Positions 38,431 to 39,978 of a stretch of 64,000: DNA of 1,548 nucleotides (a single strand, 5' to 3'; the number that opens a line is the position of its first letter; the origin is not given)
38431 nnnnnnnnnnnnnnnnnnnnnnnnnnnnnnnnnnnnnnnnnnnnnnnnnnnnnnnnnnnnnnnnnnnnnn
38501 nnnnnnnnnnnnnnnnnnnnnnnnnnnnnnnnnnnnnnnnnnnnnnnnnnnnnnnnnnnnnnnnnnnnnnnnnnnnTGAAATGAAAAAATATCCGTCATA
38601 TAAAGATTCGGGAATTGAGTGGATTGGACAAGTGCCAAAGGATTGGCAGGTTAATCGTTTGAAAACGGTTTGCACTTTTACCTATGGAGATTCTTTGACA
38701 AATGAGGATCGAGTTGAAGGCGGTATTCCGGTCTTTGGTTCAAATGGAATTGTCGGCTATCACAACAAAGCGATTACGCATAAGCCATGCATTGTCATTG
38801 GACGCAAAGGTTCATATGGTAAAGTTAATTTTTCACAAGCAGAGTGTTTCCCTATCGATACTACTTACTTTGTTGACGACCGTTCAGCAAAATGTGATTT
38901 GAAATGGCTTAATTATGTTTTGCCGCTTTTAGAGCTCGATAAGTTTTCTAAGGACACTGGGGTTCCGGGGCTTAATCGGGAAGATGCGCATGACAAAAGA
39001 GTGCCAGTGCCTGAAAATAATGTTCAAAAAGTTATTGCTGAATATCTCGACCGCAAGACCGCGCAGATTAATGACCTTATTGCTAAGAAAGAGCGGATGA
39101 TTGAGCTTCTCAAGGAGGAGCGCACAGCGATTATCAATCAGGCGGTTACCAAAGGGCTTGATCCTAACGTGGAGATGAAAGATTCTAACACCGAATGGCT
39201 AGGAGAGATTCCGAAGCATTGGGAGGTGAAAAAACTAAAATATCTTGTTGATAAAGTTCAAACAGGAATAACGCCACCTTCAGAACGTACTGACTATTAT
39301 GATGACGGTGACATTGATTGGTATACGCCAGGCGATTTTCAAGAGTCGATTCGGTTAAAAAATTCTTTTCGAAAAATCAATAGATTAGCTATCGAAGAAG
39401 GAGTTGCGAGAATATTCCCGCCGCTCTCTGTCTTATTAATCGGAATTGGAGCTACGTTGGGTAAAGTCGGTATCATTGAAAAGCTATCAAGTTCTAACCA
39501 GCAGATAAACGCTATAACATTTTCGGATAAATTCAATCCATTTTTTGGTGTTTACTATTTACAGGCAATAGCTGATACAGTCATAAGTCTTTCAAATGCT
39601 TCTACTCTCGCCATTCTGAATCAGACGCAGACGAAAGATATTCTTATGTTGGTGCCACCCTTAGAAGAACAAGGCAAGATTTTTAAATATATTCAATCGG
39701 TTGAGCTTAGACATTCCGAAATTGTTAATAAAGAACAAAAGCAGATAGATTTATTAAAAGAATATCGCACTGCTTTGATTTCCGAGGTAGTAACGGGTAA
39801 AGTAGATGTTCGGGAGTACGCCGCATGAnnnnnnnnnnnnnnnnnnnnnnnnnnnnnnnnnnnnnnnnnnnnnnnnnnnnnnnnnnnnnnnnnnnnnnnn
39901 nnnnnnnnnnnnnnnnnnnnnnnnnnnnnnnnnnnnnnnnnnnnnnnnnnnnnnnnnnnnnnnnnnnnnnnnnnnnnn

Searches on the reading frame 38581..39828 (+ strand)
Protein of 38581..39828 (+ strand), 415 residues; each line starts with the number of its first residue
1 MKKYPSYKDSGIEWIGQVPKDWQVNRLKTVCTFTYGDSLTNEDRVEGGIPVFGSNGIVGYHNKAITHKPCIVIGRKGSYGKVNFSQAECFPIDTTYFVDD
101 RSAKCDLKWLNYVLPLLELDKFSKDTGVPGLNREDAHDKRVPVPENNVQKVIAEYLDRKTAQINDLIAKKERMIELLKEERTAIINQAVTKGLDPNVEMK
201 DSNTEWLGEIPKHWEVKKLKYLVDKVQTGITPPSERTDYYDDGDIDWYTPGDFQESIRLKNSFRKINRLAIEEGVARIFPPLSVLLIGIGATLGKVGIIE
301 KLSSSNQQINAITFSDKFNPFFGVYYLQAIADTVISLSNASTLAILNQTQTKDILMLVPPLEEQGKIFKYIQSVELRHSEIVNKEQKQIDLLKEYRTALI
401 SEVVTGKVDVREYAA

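Call 10: search_protein_families(library=pfam, proteins=[window:38581-39828:+], max_evalue=0.001)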
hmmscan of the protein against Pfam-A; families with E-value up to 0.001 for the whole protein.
window:38581-39828:+ (415 aa): 1 family
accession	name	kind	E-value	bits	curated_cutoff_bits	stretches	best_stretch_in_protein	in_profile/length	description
PF01420.25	Methylase_S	-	3.5e-35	122.1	22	2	211-389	1-166/168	Type I restriction modification DNA specificity domain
